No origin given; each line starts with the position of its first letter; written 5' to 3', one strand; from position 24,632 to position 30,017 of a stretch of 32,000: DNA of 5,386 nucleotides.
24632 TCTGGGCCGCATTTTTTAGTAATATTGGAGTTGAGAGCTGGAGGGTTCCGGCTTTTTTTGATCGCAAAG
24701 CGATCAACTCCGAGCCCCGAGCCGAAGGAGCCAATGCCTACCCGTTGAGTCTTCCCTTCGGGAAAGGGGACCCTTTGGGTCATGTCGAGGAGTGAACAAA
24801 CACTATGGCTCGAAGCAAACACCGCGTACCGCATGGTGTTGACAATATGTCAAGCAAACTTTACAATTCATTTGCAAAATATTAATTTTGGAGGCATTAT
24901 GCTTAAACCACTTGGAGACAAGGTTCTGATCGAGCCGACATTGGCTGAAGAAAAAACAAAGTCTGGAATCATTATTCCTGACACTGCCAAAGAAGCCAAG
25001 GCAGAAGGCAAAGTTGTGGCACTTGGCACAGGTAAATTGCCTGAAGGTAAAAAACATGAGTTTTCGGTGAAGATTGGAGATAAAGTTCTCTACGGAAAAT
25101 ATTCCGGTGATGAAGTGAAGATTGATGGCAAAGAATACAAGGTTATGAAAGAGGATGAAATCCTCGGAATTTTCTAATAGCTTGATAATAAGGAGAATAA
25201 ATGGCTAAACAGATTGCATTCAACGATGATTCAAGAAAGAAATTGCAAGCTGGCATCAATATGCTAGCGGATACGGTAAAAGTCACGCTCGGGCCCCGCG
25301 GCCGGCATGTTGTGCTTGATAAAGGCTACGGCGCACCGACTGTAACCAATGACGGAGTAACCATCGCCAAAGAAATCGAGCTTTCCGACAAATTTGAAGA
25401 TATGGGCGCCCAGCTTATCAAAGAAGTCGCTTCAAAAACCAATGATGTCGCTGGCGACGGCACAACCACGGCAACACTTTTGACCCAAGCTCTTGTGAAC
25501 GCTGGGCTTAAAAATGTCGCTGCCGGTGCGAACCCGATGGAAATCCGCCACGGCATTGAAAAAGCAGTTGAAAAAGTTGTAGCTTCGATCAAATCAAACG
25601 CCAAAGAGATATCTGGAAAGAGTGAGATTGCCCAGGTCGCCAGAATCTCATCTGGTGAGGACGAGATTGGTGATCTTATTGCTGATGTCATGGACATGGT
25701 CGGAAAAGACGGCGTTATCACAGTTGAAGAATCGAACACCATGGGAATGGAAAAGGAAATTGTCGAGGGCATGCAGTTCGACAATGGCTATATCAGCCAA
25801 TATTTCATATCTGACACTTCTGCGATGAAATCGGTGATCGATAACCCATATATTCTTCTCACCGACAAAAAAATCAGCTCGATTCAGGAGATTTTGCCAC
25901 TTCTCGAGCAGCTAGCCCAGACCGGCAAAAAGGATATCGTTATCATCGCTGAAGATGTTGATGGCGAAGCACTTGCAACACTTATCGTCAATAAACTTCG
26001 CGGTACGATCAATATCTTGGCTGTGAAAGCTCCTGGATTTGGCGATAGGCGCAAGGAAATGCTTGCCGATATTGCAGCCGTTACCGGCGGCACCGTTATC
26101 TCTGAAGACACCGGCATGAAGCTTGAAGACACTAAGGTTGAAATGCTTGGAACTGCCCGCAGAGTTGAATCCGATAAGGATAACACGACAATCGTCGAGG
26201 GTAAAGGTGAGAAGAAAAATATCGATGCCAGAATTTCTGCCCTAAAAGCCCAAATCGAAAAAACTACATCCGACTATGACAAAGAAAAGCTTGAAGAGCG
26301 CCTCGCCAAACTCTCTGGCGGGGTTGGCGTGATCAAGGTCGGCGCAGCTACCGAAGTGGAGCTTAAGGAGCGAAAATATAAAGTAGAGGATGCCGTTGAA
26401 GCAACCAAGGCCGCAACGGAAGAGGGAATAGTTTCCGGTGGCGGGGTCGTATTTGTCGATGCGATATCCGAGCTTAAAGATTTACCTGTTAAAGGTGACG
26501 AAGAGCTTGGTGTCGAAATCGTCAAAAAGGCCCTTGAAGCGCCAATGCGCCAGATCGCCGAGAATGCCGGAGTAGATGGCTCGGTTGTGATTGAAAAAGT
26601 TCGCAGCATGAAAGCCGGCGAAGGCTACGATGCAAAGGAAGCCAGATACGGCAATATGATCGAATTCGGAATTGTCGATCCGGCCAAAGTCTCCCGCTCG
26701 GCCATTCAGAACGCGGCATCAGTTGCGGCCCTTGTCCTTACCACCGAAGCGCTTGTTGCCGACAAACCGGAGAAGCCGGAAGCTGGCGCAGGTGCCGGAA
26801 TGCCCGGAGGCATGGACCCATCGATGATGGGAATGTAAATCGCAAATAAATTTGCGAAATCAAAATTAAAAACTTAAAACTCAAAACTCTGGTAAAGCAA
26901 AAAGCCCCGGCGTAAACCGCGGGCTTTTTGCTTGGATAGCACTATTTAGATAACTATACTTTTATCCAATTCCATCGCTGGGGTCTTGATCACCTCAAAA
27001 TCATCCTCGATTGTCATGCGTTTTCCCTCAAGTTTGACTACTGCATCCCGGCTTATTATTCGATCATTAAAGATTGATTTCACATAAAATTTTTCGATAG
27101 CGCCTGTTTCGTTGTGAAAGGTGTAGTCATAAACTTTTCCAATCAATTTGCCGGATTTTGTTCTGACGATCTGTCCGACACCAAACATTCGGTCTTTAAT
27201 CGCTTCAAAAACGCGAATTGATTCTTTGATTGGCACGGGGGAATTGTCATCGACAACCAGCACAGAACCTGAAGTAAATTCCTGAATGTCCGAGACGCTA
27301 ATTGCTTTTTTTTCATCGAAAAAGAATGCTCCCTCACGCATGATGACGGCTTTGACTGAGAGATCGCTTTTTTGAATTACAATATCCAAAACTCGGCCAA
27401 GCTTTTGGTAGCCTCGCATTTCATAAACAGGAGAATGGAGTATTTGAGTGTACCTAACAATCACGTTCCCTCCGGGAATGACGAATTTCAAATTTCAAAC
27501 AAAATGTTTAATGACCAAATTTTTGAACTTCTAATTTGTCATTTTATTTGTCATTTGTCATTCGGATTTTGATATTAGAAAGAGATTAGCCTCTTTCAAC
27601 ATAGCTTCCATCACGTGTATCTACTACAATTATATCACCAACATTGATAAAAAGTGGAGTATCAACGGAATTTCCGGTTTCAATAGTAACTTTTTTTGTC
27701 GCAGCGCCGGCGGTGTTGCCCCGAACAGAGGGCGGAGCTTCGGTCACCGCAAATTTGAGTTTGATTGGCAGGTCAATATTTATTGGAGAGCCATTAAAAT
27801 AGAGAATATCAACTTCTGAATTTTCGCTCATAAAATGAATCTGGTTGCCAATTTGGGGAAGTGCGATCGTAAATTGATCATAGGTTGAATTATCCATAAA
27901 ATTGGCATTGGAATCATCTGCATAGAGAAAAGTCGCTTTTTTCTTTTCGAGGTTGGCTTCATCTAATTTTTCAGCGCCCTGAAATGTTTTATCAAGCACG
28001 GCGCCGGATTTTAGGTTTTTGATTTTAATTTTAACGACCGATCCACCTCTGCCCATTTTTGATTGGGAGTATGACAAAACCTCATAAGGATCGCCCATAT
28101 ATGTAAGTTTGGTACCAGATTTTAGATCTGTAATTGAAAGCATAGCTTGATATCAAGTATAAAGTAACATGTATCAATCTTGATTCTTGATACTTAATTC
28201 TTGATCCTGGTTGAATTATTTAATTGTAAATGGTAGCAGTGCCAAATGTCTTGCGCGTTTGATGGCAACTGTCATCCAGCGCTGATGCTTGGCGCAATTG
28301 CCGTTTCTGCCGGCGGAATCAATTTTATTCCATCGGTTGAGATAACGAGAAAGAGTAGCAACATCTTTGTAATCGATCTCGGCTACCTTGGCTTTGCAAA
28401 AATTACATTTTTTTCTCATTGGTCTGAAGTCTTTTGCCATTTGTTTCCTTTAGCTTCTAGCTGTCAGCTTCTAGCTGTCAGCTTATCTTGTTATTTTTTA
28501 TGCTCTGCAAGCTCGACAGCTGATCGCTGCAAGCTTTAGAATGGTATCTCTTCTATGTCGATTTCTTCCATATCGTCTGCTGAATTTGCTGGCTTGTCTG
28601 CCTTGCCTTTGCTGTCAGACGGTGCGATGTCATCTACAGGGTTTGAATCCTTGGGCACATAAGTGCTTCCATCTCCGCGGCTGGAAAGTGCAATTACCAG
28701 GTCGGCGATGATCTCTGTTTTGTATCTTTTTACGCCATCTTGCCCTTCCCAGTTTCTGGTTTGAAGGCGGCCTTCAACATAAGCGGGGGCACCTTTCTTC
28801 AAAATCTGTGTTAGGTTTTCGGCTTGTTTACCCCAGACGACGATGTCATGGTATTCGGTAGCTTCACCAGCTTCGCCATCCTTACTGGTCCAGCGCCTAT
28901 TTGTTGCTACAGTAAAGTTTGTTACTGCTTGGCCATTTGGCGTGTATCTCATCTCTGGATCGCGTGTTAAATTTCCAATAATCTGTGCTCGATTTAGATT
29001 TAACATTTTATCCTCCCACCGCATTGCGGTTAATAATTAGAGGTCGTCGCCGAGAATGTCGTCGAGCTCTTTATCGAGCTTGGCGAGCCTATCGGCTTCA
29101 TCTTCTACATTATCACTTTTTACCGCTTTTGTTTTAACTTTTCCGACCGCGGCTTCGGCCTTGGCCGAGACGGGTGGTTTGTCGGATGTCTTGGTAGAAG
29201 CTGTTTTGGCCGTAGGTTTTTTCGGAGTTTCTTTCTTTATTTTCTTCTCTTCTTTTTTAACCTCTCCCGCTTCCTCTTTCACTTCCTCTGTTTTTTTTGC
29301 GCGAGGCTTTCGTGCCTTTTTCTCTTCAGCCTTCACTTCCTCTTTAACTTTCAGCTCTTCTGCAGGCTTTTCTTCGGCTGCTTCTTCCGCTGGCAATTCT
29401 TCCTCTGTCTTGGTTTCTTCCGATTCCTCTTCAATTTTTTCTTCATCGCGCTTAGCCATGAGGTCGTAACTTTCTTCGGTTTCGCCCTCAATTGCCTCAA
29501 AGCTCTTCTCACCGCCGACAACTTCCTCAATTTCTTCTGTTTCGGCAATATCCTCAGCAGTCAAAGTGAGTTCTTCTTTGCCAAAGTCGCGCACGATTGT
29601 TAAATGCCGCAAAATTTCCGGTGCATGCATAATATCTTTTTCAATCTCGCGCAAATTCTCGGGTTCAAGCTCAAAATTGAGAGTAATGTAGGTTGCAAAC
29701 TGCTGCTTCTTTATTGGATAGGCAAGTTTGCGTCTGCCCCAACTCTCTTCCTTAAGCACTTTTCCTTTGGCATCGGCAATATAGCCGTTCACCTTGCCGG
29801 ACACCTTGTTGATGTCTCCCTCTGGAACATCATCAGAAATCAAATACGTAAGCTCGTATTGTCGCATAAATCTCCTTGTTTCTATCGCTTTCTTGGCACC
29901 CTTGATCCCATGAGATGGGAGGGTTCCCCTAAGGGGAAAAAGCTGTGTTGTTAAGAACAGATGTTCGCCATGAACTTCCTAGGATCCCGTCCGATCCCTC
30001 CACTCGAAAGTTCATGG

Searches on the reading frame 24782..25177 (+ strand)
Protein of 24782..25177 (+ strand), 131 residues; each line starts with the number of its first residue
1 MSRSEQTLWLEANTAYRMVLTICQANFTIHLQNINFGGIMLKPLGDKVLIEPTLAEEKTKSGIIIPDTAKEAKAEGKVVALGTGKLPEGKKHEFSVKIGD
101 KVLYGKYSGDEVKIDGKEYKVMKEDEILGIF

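Call 48: search_protein_families(library=pfam, proteins=[window:24782-25177:+], max_evalue=0.001)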
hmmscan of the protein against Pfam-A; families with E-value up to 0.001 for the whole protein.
window:24782-25177:+ (131 aa): 1 family
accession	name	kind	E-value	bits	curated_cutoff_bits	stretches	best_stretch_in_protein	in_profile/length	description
PF00166.26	Cpn10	-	2.7e-31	107.9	21.1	1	41-130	2-92/93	Chaperonin 10 Kd subunit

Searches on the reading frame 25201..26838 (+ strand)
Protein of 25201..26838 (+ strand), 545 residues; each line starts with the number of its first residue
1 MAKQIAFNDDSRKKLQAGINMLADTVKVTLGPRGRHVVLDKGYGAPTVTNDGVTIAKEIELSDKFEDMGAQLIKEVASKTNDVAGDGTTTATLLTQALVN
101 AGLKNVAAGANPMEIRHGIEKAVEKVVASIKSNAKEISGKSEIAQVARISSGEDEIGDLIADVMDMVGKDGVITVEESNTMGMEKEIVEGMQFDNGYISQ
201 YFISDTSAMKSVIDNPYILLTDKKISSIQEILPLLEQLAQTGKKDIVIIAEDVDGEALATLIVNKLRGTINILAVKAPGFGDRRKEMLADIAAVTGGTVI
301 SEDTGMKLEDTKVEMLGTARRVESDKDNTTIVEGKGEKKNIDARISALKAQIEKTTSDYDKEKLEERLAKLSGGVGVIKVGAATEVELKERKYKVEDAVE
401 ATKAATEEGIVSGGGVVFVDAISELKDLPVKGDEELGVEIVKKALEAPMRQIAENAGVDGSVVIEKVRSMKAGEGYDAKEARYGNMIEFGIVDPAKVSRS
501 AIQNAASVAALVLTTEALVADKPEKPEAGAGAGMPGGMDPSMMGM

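Call 48: search_protein_families(library=pfam, proteins=[window:25201-26838:+], max_evalue=0.001)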
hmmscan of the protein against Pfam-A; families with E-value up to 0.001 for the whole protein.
window:25201-26838:+ (545 aa): 1 family
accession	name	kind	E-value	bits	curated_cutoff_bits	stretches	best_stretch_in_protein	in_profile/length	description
PF00118.29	Cpn60_TCP1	-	2.5e-77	261.1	34.3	1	22-523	1-490/490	TCP-1/cpn60 chaperonin family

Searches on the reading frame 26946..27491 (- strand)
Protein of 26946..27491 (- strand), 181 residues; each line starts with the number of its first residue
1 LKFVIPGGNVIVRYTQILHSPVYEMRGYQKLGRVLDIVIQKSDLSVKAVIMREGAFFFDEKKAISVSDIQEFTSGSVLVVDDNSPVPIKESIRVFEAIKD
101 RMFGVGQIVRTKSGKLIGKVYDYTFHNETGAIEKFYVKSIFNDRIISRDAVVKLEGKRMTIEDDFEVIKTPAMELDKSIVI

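Call 48: search_protein_families(library=pfam, proteins=[window:26946-27491:-], max_evalue=0.001)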
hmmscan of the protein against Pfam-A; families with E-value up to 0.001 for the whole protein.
window:26946-27491:- (181 aa): 1 family
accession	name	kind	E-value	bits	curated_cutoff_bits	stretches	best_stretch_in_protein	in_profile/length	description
PF05239.21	PRC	-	2.3e-10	40.8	21.2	1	12-67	4-58/78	PRC-barrel domain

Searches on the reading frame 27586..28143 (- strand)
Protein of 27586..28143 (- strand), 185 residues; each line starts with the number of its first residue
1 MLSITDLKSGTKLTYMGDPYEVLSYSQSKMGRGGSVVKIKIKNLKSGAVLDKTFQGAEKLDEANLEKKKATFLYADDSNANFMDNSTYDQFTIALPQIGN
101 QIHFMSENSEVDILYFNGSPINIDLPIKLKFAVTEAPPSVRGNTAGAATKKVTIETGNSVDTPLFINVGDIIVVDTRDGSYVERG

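Call 48: search_protein_families(library=pfam, proteins=[window:27586-28143:-], max_evalue=0.001)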
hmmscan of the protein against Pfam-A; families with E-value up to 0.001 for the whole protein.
window:27586-28143:- (185 aa): 3 families
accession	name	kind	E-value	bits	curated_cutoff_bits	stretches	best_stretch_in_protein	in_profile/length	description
PF09285.17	Elong-fact-P_C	-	3.3e-21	75.2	25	1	131-184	3-56/56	Elongation factor P, C-terminal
PF08207.18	EFP_N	-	8.7e-18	64.5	23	1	4-60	2-58/58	Elongation factor P (EF-P) KOW-like domain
PF01132.26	EFP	-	1.7e-17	63.5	27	1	68-121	1-54/54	Elongation factor P (EF-P) OB domain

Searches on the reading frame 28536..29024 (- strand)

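Call 48: search_protein_families(library=pfam, proteins=[window:28536-29024:-], max_evalue=0.001)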
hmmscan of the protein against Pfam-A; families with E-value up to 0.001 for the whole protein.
window:28536-29024:- (162 aa): 2 families
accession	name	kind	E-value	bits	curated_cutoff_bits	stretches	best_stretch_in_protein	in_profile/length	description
PF00436.31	SSB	-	2.5e-40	137.2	26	1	10-110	1-101/104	Single-strand binding protein family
PF22657.2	SSB_1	-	0.00099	19.7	27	0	11-91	1-79/91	Another single-strand binding protein family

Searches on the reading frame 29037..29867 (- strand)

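Call 48: search_protein_families(library=pfam, proteins=[window:29037-29867:-], max_evalue=0.001)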
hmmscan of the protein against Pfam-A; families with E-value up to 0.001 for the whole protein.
window:29037-29867:- (276 aa): 1 family
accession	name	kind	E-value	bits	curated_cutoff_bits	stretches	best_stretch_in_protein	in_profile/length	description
PF01250.22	Ribosomal_S6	-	8.5e-22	77.6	27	1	3-91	1-89/90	Ribosomal protein S6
